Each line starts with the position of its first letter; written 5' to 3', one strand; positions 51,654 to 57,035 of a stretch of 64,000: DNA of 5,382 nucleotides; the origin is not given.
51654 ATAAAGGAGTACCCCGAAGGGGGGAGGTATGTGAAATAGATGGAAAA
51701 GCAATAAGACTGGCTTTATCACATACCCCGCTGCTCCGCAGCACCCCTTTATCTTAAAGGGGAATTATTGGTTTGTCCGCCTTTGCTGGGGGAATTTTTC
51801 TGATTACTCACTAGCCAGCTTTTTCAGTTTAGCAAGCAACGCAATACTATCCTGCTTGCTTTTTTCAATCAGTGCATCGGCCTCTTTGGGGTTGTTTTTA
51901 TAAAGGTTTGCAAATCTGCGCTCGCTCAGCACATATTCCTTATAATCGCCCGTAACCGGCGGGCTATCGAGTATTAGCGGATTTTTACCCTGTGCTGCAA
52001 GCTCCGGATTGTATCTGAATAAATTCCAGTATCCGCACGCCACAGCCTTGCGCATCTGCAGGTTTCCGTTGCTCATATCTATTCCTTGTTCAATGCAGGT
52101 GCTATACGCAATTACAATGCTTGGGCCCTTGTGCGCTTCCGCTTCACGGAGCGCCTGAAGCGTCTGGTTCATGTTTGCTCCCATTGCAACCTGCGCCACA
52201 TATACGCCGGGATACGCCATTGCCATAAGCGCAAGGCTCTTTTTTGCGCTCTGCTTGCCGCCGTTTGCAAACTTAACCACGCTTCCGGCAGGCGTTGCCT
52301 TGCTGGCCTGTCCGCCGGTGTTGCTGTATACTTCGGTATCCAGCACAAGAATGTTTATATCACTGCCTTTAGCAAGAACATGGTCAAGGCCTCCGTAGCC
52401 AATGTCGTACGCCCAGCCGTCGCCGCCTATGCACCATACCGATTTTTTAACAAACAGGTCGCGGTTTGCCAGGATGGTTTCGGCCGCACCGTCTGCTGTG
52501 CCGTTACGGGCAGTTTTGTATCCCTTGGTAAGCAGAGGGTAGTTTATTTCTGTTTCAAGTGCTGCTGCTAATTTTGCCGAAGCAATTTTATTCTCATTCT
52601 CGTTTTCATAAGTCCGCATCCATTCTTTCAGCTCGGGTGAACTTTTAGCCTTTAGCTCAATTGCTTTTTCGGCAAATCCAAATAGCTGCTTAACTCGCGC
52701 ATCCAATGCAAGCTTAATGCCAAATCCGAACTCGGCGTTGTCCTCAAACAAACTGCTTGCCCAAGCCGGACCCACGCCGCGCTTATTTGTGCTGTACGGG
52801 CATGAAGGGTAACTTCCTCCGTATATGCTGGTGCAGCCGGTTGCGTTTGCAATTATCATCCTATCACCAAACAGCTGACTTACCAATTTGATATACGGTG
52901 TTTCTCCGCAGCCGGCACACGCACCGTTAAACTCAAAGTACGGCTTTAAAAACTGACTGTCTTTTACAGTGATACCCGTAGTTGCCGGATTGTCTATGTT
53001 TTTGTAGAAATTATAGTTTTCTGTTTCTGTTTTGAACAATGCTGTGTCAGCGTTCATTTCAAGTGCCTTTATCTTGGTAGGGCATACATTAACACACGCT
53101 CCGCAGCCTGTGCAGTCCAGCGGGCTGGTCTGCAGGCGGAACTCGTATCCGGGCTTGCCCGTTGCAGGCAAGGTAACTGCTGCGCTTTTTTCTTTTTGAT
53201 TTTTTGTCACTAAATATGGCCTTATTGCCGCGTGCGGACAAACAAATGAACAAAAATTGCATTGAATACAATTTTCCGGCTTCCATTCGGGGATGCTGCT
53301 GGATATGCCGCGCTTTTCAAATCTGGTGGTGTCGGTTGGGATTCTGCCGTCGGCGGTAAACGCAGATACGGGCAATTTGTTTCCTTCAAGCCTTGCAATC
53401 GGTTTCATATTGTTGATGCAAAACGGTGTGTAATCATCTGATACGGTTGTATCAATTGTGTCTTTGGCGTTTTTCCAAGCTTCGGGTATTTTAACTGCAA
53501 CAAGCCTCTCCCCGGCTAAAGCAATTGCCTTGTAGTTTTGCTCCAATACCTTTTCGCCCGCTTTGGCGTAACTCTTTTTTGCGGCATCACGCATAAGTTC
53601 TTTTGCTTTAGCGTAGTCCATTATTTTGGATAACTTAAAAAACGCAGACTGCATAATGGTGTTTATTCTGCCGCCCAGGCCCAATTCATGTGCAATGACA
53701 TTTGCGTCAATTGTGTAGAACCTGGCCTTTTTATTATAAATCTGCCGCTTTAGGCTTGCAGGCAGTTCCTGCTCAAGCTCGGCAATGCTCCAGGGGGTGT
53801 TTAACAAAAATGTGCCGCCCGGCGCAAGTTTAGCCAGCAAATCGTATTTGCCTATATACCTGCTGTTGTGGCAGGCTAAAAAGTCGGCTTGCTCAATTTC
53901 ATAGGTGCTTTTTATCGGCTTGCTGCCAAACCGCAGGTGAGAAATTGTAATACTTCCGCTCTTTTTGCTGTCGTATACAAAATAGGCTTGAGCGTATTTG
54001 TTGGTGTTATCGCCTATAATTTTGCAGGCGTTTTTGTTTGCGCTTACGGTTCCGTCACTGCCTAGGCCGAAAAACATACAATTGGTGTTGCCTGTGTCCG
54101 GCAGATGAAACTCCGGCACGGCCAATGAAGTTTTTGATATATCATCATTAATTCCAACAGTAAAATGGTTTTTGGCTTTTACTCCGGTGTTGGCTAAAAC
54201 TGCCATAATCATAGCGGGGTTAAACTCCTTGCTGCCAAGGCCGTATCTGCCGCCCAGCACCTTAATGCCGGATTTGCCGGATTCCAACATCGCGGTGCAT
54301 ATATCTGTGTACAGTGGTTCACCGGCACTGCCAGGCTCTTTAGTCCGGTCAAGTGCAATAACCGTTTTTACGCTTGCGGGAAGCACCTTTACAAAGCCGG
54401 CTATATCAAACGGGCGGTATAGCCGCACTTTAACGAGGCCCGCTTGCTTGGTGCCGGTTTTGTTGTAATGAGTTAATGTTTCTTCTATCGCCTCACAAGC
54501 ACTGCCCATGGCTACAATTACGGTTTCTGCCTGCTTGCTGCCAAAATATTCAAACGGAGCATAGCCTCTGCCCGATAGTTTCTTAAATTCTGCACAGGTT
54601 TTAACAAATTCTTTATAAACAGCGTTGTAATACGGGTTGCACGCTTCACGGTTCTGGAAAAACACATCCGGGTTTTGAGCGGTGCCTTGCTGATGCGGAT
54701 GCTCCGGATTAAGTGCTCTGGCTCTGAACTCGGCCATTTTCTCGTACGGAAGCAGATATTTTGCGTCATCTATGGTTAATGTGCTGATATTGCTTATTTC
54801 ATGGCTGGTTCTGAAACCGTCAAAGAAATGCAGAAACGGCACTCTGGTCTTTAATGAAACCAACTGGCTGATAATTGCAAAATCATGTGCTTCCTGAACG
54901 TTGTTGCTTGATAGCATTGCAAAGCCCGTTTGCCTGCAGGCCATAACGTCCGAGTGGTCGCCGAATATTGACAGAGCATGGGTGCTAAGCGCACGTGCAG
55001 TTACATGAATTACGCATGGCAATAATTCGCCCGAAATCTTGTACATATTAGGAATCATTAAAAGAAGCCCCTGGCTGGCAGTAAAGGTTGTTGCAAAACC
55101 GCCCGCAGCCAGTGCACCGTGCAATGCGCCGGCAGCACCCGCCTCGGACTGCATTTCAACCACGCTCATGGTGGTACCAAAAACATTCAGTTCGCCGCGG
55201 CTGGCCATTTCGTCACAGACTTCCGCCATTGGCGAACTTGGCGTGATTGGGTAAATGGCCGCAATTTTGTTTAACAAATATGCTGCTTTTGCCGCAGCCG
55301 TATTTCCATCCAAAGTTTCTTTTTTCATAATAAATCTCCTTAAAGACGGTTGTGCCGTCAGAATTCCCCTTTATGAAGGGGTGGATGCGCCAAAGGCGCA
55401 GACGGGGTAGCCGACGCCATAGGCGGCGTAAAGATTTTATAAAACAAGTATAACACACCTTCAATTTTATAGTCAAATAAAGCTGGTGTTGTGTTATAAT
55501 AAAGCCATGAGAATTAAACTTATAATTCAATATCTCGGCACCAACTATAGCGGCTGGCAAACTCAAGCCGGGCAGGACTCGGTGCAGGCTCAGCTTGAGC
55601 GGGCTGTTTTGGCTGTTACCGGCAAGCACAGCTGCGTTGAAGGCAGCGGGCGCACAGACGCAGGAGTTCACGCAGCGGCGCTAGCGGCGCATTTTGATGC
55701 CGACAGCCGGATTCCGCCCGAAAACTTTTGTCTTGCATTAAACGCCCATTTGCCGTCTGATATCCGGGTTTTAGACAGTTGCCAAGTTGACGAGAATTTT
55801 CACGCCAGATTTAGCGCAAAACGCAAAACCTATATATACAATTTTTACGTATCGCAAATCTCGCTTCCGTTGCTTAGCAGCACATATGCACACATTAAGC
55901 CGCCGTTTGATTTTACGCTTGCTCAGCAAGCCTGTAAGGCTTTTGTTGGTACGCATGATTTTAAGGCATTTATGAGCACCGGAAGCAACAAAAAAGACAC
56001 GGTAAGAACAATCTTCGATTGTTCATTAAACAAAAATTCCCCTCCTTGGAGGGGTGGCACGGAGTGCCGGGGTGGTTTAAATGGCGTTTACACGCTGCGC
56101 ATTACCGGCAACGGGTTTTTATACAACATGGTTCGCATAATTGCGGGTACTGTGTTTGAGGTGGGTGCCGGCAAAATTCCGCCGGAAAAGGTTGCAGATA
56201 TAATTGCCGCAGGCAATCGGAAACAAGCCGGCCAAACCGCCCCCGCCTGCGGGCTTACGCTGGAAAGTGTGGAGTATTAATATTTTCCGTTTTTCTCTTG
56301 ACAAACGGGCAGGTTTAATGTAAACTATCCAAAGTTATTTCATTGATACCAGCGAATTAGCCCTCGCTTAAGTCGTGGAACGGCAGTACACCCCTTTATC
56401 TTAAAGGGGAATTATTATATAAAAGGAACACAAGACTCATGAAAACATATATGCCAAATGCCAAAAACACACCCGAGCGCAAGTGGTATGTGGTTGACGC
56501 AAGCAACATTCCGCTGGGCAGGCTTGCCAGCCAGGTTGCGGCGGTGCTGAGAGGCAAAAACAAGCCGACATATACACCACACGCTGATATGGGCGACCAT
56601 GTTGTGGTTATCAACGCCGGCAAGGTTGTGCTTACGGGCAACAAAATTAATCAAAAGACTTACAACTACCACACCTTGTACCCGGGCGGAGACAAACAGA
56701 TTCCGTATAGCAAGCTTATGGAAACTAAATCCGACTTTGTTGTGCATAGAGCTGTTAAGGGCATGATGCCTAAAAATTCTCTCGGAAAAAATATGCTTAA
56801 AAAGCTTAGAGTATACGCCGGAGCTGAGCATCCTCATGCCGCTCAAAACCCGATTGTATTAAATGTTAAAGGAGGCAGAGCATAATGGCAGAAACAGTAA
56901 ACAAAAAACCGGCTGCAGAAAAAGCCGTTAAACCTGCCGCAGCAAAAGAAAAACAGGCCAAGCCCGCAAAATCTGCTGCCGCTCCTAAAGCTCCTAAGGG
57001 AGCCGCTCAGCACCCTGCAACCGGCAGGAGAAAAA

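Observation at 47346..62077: Family-1 two-hairpin repeat: seven copies with compensatory stem changes in both hairpins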

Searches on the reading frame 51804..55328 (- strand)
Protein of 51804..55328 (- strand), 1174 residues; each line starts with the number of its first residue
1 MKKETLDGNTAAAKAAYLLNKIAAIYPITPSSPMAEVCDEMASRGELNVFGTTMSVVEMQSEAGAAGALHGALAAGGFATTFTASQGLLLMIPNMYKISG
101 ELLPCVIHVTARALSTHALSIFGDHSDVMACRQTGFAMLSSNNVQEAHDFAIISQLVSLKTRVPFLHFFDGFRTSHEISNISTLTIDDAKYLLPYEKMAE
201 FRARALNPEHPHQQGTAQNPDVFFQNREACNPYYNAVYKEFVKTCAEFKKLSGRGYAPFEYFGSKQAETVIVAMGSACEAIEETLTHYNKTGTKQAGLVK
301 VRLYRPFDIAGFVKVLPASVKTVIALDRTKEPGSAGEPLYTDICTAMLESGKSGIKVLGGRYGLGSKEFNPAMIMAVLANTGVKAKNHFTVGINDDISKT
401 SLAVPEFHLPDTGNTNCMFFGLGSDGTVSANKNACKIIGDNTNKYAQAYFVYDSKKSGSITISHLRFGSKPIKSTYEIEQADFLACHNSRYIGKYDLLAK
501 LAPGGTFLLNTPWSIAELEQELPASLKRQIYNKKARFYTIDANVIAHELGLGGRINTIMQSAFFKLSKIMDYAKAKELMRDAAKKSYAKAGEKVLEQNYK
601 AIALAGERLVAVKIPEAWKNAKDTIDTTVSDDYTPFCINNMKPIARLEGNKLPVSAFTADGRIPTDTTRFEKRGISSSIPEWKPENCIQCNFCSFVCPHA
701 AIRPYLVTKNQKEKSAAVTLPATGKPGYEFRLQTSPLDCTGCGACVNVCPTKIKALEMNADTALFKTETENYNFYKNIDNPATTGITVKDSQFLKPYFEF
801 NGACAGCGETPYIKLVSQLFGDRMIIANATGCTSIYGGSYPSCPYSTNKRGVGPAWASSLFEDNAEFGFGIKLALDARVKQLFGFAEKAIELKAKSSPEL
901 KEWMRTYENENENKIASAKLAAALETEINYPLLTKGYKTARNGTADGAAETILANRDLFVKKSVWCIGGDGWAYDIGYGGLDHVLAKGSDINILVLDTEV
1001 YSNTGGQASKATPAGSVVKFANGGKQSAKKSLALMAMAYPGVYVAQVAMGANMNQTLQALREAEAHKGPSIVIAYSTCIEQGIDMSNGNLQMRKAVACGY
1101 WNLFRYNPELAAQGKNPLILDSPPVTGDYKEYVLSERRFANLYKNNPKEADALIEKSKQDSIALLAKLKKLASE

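Call 14: search_protein_families(library=pfam, proteins=[window:51804-55328:-])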
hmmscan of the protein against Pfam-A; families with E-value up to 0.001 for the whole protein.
window:51804-55328:- (1174 aa): 15 families
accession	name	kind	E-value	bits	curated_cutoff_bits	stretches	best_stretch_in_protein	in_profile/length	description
PF01855.24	POR_N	-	2.1e-77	260.4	27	1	15-239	2-224/231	Pyruvate flavodoxin/ferredoxin oxidoreductase, thiamine diP-bdg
PF01558.24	POR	-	1e-33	117.4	27.4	1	423-605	1-171/173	Pyruvate ferredoxin/flavodoxin oxidoreductase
PF10371.14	EKR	-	7.6e-13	48.5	27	1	627-676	6-55/55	Domain of unknown function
PF17147.9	PFOR_II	-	7.5e-12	45.9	27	1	267-360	1-91/102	Pyruvate:ferredoxin oxidoreductase core domain II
PF02775.26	TPP_enzyme_C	-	5.5e-11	42.9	21.9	1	961-1073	46-150/151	Thiamine pyrophosphate enzyme, C-terminal TPP binding domain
PF12838.12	Fer4_7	-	2.8e-10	40.9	27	1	686-753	1-52/52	4Fe-4S dicluster domain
PF13183.11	Fer4_8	-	2e-09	38.3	27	1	685-753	3-68/68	4Fe-4S dicluster domain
PF13484.11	Fer4_16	-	3.1e-09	37.9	30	1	686-751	1-65/66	4Fe-4S double cluster binding domain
PF00037.32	Fer4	-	1.6e-08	34.4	21.1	2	737-752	6-21/24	4Fe-4S binding domain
PF13187.11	Fer4_9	-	2.3e-08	34.4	27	1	686-752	1-50/52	4Fe-4S dicluster domain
PF12837.12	Fer4_6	-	2e-07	31.1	25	1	679-702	1-24/24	4Fe-4S binding domain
PF13237.11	Fer4_10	-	9.8e-07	29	25.5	1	736-759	6-31/53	4Fe-4S dicluster domain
PF12797.12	Fer4_2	-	1.5e-06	28.2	24.5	0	738-751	9-22/22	4Fe-4S binding domain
PF14697.11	Fer4_21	-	1.8e-05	25.2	35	1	684-756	5-57/59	4Fe-4S dicluster domain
PF13534.11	Fer4_17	-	0.00011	23.1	22.2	1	686-753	1-60/61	4Fe-4S dicluster domain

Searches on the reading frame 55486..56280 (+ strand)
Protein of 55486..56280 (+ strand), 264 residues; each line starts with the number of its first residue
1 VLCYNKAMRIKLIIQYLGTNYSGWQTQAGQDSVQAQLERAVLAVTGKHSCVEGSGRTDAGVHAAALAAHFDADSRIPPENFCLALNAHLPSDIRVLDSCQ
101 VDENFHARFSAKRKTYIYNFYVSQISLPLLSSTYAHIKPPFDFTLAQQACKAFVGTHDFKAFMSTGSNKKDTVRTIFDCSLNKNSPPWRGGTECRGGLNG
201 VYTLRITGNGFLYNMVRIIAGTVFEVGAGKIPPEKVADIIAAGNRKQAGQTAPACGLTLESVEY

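Call 14: search_protein_families(library=pfam, proteins=[window:55486-56280:+])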
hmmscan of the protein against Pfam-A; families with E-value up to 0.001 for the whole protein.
window:55486-56280:+ (264 aa): 1 family
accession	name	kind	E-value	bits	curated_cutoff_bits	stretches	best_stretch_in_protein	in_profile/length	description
PF01416.25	PseudoU_synth_1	-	1.5e-43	148.1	23.3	2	149-264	1-107/108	tRNA pseudouridine synthase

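Call 16: find_homologous_proteins(query=window:55507-56280:+)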
Query window:55507-56280:+ (257 aa): 8000 proteins with E <= 0.001 among 8000 candidates; the best 120 are listed.
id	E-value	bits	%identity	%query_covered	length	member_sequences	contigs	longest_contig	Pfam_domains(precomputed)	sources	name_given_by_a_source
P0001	7.6e-172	588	100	100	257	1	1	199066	PF01416.26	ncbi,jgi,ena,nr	ncbi:MAG: tRNA pseudouridine(38-40) synthase TruA [Firmicutes bacterium]|nr:tRNA pseudouridine(38-40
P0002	5.1e-93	329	62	100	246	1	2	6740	PF01416.26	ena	-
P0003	1.2e-89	318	62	100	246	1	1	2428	PF01416.26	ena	-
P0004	1.1e-88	315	59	100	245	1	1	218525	PF01416.26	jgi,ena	-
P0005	6.6e-79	283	55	100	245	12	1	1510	PF01416.26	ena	-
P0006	1.5e-77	279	55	100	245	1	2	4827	PF01416.26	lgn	-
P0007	1.8e-77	279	53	100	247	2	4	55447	PF01416.26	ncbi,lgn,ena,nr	ncbi:MAG: tRNA pseudouridine(38-40) synthase TruA [Clostridia bacterium]|nr:tRNA pseudouridine(38-40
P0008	5.2e-77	277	45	100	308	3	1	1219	PF01416.26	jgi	-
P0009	3.0e-76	275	54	100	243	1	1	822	PF01416.26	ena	-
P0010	3.4e-76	274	55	100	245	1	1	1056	PF01416.26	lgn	-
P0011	4.8e-76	274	55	100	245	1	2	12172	PF01416.26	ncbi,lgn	-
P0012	8.2e-76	273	53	100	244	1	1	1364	PF01416.26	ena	-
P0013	8.6e-75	270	52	100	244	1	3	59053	PF01416.26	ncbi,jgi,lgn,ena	-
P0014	1.1e-74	269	53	100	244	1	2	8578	PF01416.26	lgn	-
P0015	1.5e-74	269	51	100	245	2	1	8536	PF01416.26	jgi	-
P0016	1.6e-74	269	51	100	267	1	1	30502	PF01416.26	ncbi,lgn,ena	-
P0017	3.5e-74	268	52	98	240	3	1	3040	PF01416.26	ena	-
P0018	5.2e-74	267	50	100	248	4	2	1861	PF01416.26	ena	-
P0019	7.1e-74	267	52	100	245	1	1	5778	PF01416.26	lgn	-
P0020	8.6e-74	266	53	100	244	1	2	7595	PF01416.26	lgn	-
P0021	9.4e-74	266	53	100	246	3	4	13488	PF01416.26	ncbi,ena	-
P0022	2.9e-73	265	51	97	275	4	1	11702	PF01416.26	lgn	-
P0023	4.4e-73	264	52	100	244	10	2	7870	PF01416.26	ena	-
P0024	5.0e-73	264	52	100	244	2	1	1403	PF01416.26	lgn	-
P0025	5.9e-73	264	50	100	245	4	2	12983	PF01416.26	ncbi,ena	-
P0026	9.5e-73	263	51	98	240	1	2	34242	PF01416.26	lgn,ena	-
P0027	5.6e-72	261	50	100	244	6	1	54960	PF01416.26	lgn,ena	-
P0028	1.2e-71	259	52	100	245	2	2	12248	PF01416.26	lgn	-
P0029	3.2e-71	258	52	100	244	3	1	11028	PF01416.26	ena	-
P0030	6.0e-71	257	51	100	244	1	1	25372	PF01416.26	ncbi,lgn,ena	-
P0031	1.7e-70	256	53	100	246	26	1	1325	PF01416.26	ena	-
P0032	2.0e-70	255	48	100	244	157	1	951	PF01416.26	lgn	-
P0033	2.0e-70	255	52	100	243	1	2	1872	PF01416.26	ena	-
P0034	2.2e-70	255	50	100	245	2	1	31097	PF01416.26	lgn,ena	-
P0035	2.7e-70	255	52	100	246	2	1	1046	PF01416.26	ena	-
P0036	3.4e-70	255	51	100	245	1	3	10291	PF01416.26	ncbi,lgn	-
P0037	3.7e-70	255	51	100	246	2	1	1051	PF01416.26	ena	-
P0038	3.9e-70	254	50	100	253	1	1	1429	PF01416.26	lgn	-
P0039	4.6e-70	254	50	100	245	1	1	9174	PF01416.26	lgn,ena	-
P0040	6.7e-70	254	51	100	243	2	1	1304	PF01416.26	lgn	-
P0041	1.0e-69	253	49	100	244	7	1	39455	PF01416.26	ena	-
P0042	1.1e-69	253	51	100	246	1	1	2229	PF01416.26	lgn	-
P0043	2.1e-69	252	50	100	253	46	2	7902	PF01416.26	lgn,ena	-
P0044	6.1e-69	251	51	100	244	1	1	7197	PF01416.26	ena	-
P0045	1.4e-68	249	52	100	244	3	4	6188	PF01416.26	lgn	-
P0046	1.6e-68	249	49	100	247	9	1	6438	PF01416.26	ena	-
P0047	4.2e-68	248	50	98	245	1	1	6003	PF01416.26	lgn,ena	-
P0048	1.1e-67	247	50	100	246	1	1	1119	PF01416.26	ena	-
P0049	1.3e-67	246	51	100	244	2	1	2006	PF01416.26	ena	-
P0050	2.3e-67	245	49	100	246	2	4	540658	PF01416.26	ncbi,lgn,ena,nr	ncbi:MAG: tRNA pseudouridine(38-40) synthase TruA [Clostridia bacterium]|nr:tRNA pseudouridine(38-40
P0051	2.6e-67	245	49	100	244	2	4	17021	PF01416.26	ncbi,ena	-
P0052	2.9e-67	245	47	100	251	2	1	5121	PF01416.26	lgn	-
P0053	3.4e-67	245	50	100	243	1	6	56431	PF01416.26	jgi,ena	-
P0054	3.7e-67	245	50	100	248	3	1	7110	PF01416.26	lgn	-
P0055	5.4e-67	244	50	100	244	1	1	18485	PF01416.26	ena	-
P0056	5.9e-67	244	51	100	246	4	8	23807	PF01416.26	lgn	-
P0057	6.9e-67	244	47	100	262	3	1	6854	PF01416.26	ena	-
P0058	7.5e-67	244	49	100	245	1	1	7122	PF01416.26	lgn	-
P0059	1.0e-66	243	48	100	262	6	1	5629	PF01416.26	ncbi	-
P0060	1.1e-66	243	51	100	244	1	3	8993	PF01416.26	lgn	-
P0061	1.3e-66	243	49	100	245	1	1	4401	PF01416.26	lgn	-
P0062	1.7e-66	243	50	100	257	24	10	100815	PF01416.26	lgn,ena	-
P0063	1.8e-66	242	51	98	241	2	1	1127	PF01416.26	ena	-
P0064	2.1e-66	242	48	100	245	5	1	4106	PF01416.26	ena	-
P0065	2.8e-66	242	51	100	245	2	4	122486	PF01416.26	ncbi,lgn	-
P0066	2.8e-66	242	49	100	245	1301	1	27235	PF01416.26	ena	-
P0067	3.4e-66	242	49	100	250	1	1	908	PF01416.26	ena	-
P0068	3.9e-66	241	49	100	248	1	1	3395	PF01416.26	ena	-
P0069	4.8e-66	241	49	100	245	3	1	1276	PF01416.26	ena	-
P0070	5.2e-66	241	49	100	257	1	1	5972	PF01416.26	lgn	-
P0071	6.6e-66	241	49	100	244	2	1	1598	PF01416.26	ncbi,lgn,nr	ncbi:MAG: tRNA pseudouridine(38-40) synthase TruA [Clostridia bacterium]|nr:tRNA pseudouridine(38-40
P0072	6.9e-66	241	49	100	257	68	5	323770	PF01416.26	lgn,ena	-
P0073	7.9e-66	240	46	100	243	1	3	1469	PF01416.26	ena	-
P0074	9.2e-66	240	46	100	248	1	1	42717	PF01416.26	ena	-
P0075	1.6e-65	239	51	100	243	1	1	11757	PF01416.26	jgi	-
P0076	1.8e-65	239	49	100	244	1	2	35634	PF10105.15,PF01416.26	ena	-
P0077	1.8e-65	239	49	100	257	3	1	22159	PF01416.26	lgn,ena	-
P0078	1.9e-65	239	50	100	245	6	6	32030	PF01416.26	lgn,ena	-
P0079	1.9e-65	239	49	100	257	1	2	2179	PF01416.26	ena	-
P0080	2.3e-65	239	49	100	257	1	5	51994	PF01416.26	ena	-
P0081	2.4e-65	239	49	100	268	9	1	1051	PF01416.26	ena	-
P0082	2.5e-65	239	49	100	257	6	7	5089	PF01416.26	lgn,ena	-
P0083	2.6e-65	239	49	100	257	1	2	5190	PF01416.26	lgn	-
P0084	2.7e-65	239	49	100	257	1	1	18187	PF01416.26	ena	-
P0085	2.7e-65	239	47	100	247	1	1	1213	PF01416.26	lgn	-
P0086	3.0e-65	238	48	100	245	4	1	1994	PF01416.26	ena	-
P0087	3.1e-65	238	49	100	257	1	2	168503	PF01416.26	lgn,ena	-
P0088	3.4e-65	238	49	100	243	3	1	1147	PF01416.26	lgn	-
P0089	3.5e-65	238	48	100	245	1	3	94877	PF01416.26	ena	-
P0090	3.7e-65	238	49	100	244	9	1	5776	PF01416.26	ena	-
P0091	3.7e-65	238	50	99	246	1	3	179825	PF01416.26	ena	-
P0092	3.7e-65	238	47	100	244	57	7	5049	PF10105.15,PF01416.26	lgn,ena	-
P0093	3.7e-65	238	49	100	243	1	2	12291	PF01416.26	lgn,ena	-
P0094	3.8e-65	238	47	100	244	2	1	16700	PF10105.15,PF01416.26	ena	-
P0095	5.2e-65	238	48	100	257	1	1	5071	PF01416.26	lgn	-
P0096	5.6e-65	238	49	100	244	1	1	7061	PF01416.26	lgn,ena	-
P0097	5.6e-65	238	47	100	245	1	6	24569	PF01416.26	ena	-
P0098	6.0e-65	237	51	100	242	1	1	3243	PF01416.26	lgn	-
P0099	6.2e-65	237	49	100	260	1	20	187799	PF01416.26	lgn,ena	-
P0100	6.3e-65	237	49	100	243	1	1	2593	PF01416.26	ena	-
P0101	6.9e-65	237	48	100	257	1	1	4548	PF01416.26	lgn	-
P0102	6.9e-65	237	49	100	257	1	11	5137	PF01416.26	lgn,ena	-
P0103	6.9e-65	237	48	100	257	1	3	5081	PF01416.26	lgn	-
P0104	6.9e-65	237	48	100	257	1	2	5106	PF01416.26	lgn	-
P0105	6.9e-65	237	48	100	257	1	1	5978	PF01416.26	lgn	-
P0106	7.0e-65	237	49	100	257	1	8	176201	PF01416.26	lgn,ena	-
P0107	7.4e-65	237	48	100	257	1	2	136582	PF01416.26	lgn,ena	-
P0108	7.8e-65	237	47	100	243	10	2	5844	PF01416.26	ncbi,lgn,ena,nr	ncbi:MAG: tRNA pseudouridine(38-40) synthase TruA [Clostridia bacterium]|nr:tRNA pseudouridine(38-40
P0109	8.1e-65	237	50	100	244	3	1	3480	PF01416.26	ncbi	-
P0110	8.2e-65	237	48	100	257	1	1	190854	PF01416.26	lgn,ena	-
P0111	8.7e-65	237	48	100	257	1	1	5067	PF01416.26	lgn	-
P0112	9.2e-65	237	50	100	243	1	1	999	PF01416.26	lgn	-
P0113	9.5e-65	237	48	100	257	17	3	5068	PF01416.26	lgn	-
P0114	9.5e-65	237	48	100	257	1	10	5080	PF01416.26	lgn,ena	-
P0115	9.5e-65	237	48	100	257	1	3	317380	PF01416.26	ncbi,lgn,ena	-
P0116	9.9e-65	237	48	100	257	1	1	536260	PF01416.26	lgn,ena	-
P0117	1.0e-64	237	48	100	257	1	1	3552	PF01416.26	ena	-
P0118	1.2e-64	237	48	100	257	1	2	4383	PF01416.26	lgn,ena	-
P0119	1.2e-64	237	48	100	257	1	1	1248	PF01416.26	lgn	-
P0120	1.2e-64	237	48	100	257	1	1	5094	PF01416.26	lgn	-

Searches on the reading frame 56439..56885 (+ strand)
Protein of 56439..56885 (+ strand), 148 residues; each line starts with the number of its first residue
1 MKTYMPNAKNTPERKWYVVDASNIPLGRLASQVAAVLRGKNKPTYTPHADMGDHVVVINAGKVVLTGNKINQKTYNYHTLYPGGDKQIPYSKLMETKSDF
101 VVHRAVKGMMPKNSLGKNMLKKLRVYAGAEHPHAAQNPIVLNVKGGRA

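Call 14: search_protein_families(library=pfam, proteins=[window:56439-56885:+])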
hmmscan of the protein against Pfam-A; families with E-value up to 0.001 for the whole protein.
window:56439-56885:+ (148 aa): 1 family
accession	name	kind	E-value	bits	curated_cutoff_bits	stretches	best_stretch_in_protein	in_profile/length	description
PF00572.24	Ribosomal_L13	-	2.7e-49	166.6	23.8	1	14-132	1-119/119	Ribosomal protein L13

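Call 17: find_encoding_contigs(protein=window:56439-56885:+, flank=10000, max_places=10)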
Protein window:56439-56885:+ (148 aa): 2 contigs read that carry it; 2 places shown.
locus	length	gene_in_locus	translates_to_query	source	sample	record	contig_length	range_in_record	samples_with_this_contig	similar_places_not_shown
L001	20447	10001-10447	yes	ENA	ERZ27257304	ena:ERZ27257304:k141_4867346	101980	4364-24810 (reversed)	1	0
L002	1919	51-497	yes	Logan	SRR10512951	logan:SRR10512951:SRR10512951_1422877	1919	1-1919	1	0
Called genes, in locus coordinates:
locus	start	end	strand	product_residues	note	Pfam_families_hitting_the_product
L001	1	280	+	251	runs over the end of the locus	PF13353:Fer4_12, PF04055:Radical_SAM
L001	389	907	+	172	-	PF01202:SKI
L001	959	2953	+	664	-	PF00456:Transketolase_N, PF13292:DXP_synthase_N (faint), PF02779:Transket_pyr, PF02780:Transketolase_C (weak), PF22613:Transketolase_C_1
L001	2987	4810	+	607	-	-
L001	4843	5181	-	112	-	PF04266:ASCH, PF12961:DUF3850 (weak)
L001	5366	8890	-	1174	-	PF01855:POR_N, PF17147:PFOR_II, PF01558:POR, PF10371:EKR, PF12838:Fer4_7, PF13183:Fer4_8, PF13187:Fer4_9, PF13484:Fer4_16, +6 more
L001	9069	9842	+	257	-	PF01416:PseudoU_synth_1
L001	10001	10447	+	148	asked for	PF00572:Ribosomal_L13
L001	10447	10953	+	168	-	PF00380:Ribosomal_S9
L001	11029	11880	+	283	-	PF04383:KilA-N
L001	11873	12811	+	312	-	PF00890:FAD_binding_2 (weak), PF01266:DAO (weak), PF07992:Pyr_redox_2, PF12831:FAD_oxidored, PF13450:NAD_binding_8 (weak), PF13738:Pyr_redox_3, PF00070:Pyr_redox (weak)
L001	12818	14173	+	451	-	PF02878:PGM_PMM_I, PF02879:PGM_PMM_II, PF02880:PGM_PMM_III, PF00408:PGM_PMM_IV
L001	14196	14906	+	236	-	PF03167:UDG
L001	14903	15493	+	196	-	PF10881:DUF2726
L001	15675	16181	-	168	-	-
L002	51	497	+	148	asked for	PF00572:Ribosomal_L13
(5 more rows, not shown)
